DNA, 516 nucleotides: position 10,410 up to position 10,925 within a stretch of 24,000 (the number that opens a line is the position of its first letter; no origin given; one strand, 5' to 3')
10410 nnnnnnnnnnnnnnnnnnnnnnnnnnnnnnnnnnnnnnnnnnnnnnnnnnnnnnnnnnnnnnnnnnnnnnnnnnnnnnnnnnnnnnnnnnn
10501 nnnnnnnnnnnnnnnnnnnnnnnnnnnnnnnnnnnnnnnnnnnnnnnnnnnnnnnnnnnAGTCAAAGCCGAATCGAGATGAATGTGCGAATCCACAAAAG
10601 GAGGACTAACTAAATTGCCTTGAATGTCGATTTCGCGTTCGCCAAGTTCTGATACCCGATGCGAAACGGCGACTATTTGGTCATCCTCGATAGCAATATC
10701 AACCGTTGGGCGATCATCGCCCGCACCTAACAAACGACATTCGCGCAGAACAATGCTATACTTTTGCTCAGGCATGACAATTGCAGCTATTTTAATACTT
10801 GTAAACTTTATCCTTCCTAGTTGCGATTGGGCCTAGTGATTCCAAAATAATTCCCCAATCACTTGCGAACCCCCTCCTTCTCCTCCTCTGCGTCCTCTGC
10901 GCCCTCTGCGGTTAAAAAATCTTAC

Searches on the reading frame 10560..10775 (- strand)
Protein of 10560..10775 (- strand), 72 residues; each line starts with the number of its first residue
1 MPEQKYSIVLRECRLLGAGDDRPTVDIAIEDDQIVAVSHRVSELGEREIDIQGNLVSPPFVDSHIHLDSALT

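Call 9: search_protein_families(library=ncbifam, proteins=[window:10560-10775:-])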
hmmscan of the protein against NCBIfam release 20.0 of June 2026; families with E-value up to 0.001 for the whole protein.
window:10560-10775:- (72 aa): 35 families (the best 25 are shown)
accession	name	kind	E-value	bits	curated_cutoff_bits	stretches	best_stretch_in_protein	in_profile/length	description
NF005748.0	PRK07572.1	subfamily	1.9e-14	53.5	438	1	8-72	4-65/426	cytosine deaminase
NF009941.0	PRK13404.1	subfamily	1.6e-10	40.2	647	1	4-69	2-65/478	dihydropyrimidinase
NF006056.0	PRK08204.1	subfamily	3.1e-10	39.4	391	1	20-67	20-67/449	hypothetical protein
NF006689.0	PRK09237.1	equivalog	1.3e-09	37.1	371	1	5-67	2-66/383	amidohydrolase/deacetylase family metallohydrolase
TIGR02033.1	D-hydantoinase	equivalog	6e-09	35.3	393.25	1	20-70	12-63/454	dihydropyrimidinase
NF006560.0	PRK09061.1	subfamily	6.9e-09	34.5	340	1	3-67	23-87/517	amidohydrolase family protein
NF004636.0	PRK05985.1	subfamily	1.3e-08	34.1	408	1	22-70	15-64/398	amidohydrolase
NF004839.0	PRK06189.1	equivalog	1.2e-07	30.8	631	1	5-68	2-64/451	allantoinase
NF006837.0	PRK09357.1-2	equivalog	2.7e-07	29.5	575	1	8-67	3-63/428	dihydroorotase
TIGR03583.1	EF_0837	hypoth_equivalog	4e-07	29.4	432.15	1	21-67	12-59/365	amidohydrolase/deacetylase family metallohydrolase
TIGR01178.1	ade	equivalog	4.8e-07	28.6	472.5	1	25-70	20-62/552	adenine deaminase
NF006685.0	PRK09230.1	subfamily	6.7e-07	28.1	483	1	23-72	18-69/426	cytosine deaminase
TIGR03178.1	allantoinase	equivalog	1e-06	27.8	357.85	1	9-68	3-61/441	allantoinase AllB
NF005759.0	PRK07583.1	equivalog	1.1e-06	27.7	403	1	20-69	36-86/438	cytosine deaminase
NF006839.0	PRK09357.1-4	equivalog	3.7e-06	25.8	576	1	23-67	18-62/422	dihydroorotase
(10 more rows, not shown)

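Call 73: search_solved_structures(query=window:10560-10775:-, show_alignments=1, max_evalue=0.01)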
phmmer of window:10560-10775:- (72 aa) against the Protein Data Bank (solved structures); distinct sequences matched with E-value up to 0.01: 29.
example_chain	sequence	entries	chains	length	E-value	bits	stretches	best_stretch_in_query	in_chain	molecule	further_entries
2qt3_A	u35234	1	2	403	2.3e-07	34.3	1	22-72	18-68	N-isopropylammelide isopropyl amidohydrolase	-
5akq_A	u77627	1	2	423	2.5e-07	34.3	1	22-72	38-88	N-ISOPROPYLAMMELIDE ISOPROPYL AMIDOHYDROLASE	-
4cqb_A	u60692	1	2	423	2.5e-07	34.3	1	22-72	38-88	N-ISOPROPYLAMMELIDE ISOPROPYL AMIDOHYDROLASE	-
4cqd_A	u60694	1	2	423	2.5e-07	34.3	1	22-72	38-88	N-ISOPROPYLAMMELIDE ISOPROPYL AMIDOHYDROLASE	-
4cqc_A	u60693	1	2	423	2.6e-07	34.2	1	22-72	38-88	N-ISOPROPYLAMMELIDE ISOPROPYL AMIDOHYDROLASE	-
1yny_A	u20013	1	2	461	1.9e-05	28.3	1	21-69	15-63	D-Hydantoinase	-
4kqn_A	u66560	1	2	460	1.9e-05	28.3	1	21-69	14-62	D-hydantoinase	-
4kir_A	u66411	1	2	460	1.9e-05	28.3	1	21-69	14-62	D-hydantoinase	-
1m7j_A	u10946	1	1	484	2.3e-05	28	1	24-70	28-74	D-aminoacylase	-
1v4y_A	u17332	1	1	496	2.4e-05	28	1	24-70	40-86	D-aminoacylase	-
1rjp_A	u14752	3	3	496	2.4e-05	28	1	24-70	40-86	D-aminoacylase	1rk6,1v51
1rjq_A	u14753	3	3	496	2.4e-05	28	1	24-70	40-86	D-aminoacylase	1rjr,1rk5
1gkr_A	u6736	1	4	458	3.4e-05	27.5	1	6-67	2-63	NON-ATP DEPENDENT L-SELECTIVE HYDANTOINASE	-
9g5m_A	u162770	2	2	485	0.00013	25.7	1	17-68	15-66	Amidohydrolase family protein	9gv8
8wzy_A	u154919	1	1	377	0.00037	24.3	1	7-67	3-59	Dihydroorotase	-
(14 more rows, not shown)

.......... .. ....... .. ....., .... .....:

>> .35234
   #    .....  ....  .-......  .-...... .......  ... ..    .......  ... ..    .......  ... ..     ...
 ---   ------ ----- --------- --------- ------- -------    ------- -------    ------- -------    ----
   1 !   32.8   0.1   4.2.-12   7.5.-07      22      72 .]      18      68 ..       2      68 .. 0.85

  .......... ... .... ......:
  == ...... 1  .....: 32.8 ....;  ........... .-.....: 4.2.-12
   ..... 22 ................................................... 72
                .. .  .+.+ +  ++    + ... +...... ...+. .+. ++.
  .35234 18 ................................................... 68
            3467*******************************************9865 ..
